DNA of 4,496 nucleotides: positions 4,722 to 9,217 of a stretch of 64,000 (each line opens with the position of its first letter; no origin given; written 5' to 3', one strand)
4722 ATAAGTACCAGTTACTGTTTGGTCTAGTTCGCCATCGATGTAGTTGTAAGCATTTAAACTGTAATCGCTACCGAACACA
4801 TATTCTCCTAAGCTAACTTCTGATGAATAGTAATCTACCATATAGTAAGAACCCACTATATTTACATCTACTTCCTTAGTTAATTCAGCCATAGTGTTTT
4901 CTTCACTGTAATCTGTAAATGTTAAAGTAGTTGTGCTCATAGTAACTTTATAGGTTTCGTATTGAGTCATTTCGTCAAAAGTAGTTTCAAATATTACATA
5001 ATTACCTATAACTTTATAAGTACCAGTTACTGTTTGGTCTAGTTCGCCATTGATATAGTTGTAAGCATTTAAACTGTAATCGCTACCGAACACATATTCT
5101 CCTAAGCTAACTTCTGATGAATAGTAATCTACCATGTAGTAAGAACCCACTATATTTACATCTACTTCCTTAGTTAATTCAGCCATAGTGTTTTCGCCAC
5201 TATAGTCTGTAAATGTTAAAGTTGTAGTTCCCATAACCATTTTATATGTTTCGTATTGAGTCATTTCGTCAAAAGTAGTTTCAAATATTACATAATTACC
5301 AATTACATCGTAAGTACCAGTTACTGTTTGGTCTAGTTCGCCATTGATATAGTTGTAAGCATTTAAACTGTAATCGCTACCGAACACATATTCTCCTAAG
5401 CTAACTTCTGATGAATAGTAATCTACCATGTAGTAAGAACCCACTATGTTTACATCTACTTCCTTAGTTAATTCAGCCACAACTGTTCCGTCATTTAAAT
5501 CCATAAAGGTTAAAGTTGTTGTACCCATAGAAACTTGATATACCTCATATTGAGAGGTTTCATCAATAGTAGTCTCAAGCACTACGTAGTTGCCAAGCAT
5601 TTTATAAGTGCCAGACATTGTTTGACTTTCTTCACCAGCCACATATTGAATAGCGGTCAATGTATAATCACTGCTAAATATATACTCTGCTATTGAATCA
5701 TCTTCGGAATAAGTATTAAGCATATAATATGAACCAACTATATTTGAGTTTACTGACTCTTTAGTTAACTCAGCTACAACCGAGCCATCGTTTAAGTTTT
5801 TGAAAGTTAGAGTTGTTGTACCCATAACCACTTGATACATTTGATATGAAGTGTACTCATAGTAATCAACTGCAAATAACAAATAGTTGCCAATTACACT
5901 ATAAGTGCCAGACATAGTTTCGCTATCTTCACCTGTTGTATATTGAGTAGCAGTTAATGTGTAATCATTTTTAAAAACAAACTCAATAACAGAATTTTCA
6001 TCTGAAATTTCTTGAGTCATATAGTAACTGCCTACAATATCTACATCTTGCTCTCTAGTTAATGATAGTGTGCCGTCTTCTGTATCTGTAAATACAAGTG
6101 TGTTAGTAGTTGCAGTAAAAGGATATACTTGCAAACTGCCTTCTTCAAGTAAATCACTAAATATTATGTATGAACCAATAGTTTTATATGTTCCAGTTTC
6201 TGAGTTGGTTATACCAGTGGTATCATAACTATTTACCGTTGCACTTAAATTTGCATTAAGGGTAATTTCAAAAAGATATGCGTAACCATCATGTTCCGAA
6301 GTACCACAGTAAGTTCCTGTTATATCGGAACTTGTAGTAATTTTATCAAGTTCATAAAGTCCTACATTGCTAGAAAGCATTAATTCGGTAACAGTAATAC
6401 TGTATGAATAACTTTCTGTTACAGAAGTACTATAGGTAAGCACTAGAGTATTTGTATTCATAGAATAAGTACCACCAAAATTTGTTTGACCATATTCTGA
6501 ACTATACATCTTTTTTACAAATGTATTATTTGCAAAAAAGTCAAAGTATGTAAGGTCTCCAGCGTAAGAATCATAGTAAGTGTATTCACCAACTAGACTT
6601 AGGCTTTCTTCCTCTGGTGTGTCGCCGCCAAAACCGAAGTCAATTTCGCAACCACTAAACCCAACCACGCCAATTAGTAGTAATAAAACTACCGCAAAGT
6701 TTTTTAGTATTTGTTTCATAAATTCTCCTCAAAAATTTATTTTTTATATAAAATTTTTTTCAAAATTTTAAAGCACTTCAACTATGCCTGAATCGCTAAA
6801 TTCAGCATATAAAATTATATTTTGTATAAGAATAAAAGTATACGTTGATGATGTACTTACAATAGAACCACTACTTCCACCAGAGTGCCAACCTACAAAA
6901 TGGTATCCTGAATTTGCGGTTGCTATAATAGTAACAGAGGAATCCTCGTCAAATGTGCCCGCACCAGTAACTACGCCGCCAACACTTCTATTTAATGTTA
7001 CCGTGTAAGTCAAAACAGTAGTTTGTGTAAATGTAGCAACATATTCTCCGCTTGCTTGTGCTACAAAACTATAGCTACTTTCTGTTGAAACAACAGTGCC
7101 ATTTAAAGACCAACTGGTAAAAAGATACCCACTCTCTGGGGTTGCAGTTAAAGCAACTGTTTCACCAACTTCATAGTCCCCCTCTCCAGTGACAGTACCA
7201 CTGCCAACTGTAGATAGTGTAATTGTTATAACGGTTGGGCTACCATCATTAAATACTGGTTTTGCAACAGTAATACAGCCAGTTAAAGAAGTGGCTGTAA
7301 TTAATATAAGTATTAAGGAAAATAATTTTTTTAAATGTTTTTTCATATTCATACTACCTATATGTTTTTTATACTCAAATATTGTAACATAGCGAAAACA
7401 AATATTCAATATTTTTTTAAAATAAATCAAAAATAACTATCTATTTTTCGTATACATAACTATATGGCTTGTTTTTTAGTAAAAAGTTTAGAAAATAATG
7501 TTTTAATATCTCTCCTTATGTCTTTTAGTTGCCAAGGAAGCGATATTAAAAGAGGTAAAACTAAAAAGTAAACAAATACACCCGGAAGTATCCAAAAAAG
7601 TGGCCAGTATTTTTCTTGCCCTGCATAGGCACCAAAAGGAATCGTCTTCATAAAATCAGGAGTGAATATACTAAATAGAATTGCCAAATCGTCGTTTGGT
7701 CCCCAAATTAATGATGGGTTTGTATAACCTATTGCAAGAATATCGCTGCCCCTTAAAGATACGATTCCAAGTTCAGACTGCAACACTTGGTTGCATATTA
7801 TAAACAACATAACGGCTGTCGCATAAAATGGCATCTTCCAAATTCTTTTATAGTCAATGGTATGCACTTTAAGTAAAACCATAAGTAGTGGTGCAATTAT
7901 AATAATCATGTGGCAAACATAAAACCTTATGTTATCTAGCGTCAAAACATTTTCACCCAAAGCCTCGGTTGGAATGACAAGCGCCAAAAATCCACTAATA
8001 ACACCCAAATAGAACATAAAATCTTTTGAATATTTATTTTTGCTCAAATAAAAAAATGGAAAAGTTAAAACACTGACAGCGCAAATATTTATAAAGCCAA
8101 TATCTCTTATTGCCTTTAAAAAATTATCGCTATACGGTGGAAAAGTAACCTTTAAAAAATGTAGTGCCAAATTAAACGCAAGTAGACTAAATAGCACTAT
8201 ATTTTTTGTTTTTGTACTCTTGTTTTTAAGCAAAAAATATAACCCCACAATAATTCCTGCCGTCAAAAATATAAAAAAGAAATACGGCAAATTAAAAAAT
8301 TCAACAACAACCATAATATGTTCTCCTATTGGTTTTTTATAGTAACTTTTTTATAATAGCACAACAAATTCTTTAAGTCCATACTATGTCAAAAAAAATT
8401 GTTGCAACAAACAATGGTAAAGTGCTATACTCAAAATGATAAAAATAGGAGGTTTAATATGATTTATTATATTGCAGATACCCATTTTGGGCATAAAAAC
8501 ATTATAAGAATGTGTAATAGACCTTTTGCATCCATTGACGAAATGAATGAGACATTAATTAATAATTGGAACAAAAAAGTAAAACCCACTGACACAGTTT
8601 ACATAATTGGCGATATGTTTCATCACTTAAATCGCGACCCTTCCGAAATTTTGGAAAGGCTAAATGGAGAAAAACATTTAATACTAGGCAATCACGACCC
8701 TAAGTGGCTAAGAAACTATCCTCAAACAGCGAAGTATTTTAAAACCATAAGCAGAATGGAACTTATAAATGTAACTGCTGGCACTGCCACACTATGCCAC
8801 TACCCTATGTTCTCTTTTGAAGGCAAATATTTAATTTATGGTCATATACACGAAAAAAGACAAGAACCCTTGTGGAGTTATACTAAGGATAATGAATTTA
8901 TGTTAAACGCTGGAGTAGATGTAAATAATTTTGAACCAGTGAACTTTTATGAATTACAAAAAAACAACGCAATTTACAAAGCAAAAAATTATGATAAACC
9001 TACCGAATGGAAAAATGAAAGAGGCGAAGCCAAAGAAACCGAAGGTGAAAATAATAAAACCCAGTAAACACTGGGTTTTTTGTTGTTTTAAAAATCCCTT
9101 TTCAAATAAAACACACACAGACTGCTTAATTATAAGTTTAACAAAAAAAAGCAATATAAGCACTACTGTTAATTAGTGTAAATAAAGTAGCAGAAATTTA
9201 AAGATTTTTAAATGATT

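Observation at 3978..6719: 913-aa lipoprotein built entirely of nine ~98-aa modules, three of them near-identical 294-bp DNA repeats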

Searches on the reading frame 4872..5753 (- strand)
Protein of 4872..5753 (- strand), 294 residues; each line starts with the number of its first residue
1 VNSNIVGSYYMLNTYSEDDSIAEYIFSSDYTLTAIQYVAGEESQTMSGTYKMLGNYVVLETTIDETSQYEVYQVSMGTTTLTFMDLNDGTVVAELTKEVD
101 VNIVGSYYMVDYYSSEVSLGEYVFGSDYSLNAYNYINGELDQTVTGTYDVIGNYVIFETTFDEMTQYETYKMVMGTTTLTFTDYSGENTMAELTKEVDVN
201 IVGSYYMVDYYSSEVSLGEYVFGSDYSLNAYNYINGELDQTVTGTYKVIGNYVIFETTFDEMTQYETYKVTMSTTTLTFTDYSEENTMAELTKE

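Call 51: predict_structure(alignment_id=A4)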
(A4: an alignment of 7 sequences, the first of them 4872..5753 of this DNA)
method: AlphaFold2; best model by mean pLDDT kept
length: 294 residues; sequences in the alignment: 7
mean_pLDDT: 88.1   pTM: 0.79
mean pLDDT of the five models: 88.1, 87.2, 85.7, 85.0, 84.3
residues with pLDDT >= 90: 164; 70-90: 116; 50-70: 14; < 50: 0
segments of 3 or more residues with pLDDT < 50: none
pLDDT, mean of each block of 10 residues (from residue 1): 80 74 93 89 90 91 84 90 91 88 91 76 95 91 93 91 88 91 86 88 89 80 94 89 92 89 88 91 81 91
secondary structure, 60 per line:
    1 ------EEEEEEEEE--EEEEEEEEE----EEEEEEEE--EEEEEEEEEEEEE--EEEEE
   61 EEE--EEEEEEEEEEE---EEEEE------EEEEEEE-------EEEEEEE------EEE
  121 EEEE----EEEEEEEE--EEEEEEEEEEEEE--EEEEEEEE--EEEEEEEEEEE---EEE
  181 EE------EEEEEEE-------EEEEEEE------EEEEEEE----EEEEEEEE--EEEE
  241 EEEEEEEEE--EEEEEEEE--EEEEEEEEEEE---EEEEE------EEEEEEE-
elements in order: E7-15 E18-26 E31-38 E41-53 E56-63 E66-76 E80-84 E91-97 E105-111 E118-124 E129-136 E139-151 E154-161 E164-174 E178-182 E189-195 E203-209 E216-222 E227-234 E237-249 E252-259 E262-272 E276-280 E287-293
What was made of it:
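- Three-module model: pLDDT 88.1, pTM 0.79, with 7-residue linkers (call 51).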

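Call 62: fold_search(model_id=the predicted structure, library=pdb)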
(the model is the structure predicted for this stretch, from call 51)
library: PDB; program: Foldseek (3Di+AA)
matches with E <= 10: 1349; with E <= 0.001: 68
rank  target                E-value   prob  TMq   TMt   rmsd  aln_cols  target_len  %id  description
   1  2yh3                  1.7e-06  0.98  0.12  0.11  24.0       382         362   10  The structure of BamB from E. coli (released 2011-05-25)
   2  5ayw_B                2.0e-06  0.97  0.13  0.11  23.8       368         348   11  Structure of a membrane complex (released 2016-02-24)
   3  9dj7_C                2.1e-05  0.90  0.12  0.11  22.6       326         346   10  CryoEM structures of yeast cytoplasmic dynein in the presence of ATP and Lis1. (released 2025-05-28)
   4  7e7v_A                2.1e-05  0.84  0.11  0.12  23.4       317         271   16  Crystal structure of RSL mutant in complex with sugar Ligand (released 2021-04-14)
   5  7e7w_A                3.4e-05  0.87  0.12  0.14  23.9       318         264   15  Crystal structure of RSL mutant in complex with sugar Ligand (released 2021-04-14)
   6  7e7n                  3.6e-05  0.92  0.12  0.14  23.5       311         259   15  Crystal structure of RSL mutant-R17A/R108A/R199A in complex with R3F (released 2021-04-14)
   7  4csd_B                4.6e-05  0.85  0.12  0.13  23.6       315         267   16  Structure of Monomeric Ralstonia solanacearum lectin (released 2014-10-08)
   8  7e7t_B                9.6e-05  0.82  0.13  0.14  23.5       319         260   14  Crystal structure of RSL mutant in complex with sugar Ligand (released 2021-04-14)
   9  8e0p_D                1.0e-04  0.99  0.22  0.10  22.8       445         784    8  Crystal structure of mouse APCDD1 in fusion with engineered MBP (released 2023-05-03)
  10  6ms3_B                1.5e-04  0.95  0.16  0.11  23.4       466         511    6  Crystal structure of the GH43 protein BlXynB mutant (K247S) from Bacillus licheniformis (released 2019-04-17)
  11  5joz_B                1.8e-04  0.85  0.15  0.10  23.9       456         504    9  Bacteroides ovatus Xyloglucan PUL GH43B (released 2016-08-10)
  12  5zqx_A                1.9e-04  0.84  0.15  0.10  24.8       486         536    7  Crystal structure of beta-xylosidase mutant (E186Q) from Bacillus pumilus (released 2018-05-30)
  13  5joz_A                2.2e-04  0.90  0.15  0.10  23.9       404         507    9  Bacteroides ovatus Xyloglucan PUL GH43B (released 2016-08-10)
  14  6ms3_A                2.3e-04  0.93  0.16  0.11  23.4       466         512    6  Crystal structure of the GH43 protein BlXynB mutant (K247S) from Bacillus licheniformis (released 2019-04-17)
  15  8e0r_A                2.4e-04  0.99  0.24  0.18  22.8       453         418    8  Crystal structure of mouse APCDD1 in P21 space group (released 2023-05-10)
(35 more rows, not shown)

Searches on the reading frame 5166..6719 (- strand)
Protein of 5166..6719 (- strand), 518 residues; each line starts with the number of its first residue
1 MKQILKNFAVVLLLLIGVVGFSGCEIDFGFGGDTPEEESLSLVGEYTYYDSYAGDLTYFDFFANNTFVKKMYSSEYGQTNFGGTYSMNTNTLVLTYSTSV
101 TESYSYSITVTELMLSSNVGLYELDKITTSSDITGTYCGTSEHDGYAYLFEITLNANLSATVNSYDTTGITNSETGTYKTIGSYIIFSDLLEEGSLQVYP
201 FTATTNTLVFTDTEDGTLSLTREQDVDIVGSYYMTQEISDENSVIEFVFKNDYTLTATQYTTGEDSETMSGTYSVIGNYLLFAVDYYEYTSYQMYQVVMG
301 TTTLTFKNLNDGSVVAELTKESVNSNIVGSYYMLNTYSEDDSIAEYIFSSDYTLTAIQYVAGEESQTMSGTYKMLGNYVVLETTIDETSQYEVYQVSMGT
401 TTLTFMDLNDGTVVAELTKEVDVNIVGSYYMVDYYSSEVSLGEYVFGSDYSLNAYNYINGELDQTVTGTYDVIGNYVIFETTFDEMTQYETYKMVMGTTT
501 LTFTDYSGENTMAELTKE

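Call 80: find_homologous_proteins(query=A6, max_evalue=0.001)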
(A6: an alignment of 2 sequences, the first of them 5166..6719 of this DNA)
Query A6 (2 sequences): 8000 candidates shared short words with the query, none scored E <= 0.001.
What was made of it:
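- Tried and rejected: I regard that as uninformative (call 80).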

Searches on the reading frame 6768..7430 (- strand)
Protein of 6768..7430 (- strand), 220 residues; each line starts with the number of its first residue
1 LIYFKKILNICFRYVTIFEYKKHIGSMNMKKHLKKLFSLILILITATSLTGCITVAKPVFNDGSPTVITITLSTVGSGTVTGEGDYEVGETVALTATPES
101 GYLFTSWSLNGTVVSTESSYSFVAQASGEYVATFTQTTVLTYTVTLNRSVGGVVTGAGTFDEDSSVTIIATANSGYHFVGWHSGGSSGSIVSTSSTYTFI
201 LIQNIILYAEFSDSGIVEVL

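Call 4: search_protein_families(library=pfam, proteins=[window:6768-7430:-], max_evalue=1)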
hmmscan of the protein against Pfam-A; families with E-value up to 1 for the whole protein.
window:6768-7430:- (220 aa): 3 families
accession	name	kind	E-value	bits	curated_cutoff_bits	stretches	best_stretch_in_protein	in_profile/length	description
PF18998.6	Flg_new_2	-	1.8e-28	98.8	23.6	2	142-213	1-71/73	Divergent InlB B-repeat domain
PF09479.16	Flg_new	-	1.1e-08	35.4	27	2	142-209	1-64/65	Listeria-Bacteroides repeat domain (List_Bact_rpt)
PF16820.11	PKD_3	-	9.6e-07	29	26.3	1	106-135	36-65/68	PKD-like domain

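Call 6: search_protein_families(library=ncbifam, proteins=[window:6768-7430:-], max_evalue=1)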
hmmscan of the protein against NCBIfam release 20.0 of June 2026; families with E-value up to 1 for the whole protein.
window:6768-7430:- (220 aa): 3 families
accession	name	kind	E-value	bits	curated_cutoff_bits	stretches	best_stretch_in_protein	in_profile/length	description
NF041939.2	LsoB_effector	equivalog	0.073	13.8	60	1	27-52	1-24/43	small effector protein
TIGR02543.1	List_Bact_rpt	repeat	0.18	12.2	20.95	1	175-212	5-41/44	TIGR02543 family repeat protein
NF038104.1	lipo_NF038104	hypoth_equivalog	0.76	9.5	50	1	34-55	2-23/63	NF038104 family lipoprotein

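Call 69: search_protein_families(library=pfam, proteins=[window:6768-7352:-], max_evalue=0.1)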
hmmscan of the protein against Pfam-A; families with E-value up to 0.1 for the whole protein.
window:6768-7352:- (194 aa): 3 families
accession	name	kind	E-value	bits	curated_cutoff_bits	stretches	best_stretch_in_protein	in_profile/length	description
PF18998.6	Flg_new_2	-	1.1e-28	99.5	23.6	2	116-187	1-71/73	Divergent InlB B-repeat domain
PF09479.16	Flg_new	-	8e-09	35.9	27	2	116-183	1-64/65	Listeria-Bacteroides repeat domain (List_Bact_rpt)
PF16820.11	PKD_3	-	7.8e-07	29.3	26.3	1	80-109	36-65/68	PKD-like domain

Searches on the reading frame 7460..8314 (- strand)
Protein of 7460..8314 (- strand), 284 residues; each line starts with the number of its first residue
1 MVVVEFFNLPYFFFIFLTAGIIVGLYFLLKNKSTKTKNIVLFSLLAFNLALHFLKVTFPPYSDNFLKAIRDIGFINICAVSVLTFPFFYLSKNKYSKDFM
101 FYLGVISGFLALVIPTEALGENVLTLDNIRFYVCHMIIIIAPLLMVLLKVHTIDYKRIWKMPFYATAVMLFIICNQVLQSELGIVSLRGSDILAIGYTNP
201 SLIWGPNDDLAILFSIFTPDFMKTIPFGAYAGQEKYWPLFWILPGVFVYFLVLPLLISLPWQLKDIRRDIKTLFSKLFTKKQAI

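Call 4: search_protein_families(library=pfam, proteins=[window:7460-8314:-], max_evalue=1)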
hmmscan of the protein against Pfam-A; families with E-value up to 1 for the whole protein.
window:7460-8314:- (284 aa): 3 families
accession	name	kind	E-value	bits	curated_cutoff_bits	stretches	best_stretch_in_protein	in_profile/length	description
PF14808.11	TMEM164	-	4.3e-10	39.9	25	1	13-193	12-192/217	TMEM164 family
PF05251.17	Ost5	-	0.14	12.9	27.4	1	8-46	11-51/73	Oligosaccharyltransferase subunit 5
PF22420.1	MglA_C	-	0.61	10.5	26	0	246-276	73-103/112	Macrophage Locus Protein A, C-terminal domain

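Call 6: search_protein_families(library=ncbifam, proteins=[window:7460-8314:-], max_evalue=1)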
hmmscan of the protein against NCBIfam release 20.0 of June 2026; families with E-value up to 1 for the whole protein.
window:7460-8314:- (284 aa): 1 family
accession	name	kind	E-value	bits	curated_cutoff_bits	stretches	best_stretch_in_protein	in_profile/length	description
TIGR02206.1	intg_mem_TP0381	subfamily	1.9e-05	24.1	75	1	21-171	19-164/222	TMEM164-related integral membrane acyltransferase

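Call 54: find_encoding_contigs(protein=window:7460-8314:-, flank=10000, max_places=6)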
Protein window:7460-8314:- (284 aa): 1 contig read that carries it; 1 place shown.
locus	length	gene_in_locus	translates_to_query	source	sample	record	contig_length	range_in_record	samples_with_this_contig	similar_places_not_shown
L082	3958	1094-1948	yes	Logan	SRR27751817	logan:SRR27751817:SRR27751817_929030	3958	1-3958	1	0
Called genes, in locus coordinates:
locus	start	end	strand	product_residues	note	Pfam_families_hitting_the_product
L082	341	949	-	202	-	PF00149:Metallophos (weak)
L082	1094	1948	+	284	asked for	PF14808:TMEM164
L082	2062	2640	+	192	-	PF09479:Flg_new (faint), PF18998:Flg_new_2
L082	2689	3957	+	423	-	?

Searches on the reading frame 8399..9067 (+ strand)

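Call 69: search_protein_families(library=pfam, proteins=[window:8399-9067:+], max_evalue=0.1)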
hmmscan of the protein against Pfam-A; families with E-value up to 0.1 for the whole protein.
window:8399-9067:+ (222 aa): 2 families
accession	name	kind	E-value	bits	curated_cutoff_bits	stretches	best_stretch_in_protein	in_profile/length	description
PF00149.33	Metallophos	-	8.2e-07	30.1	21.5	1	22-149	3-116/191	Calcineurin-like phosphoesterase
PF12850.12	Metallophos_2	-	0.00014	22.4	27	1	22-154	3-120/154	Calcineurin-like phosphoesterase superfamily domain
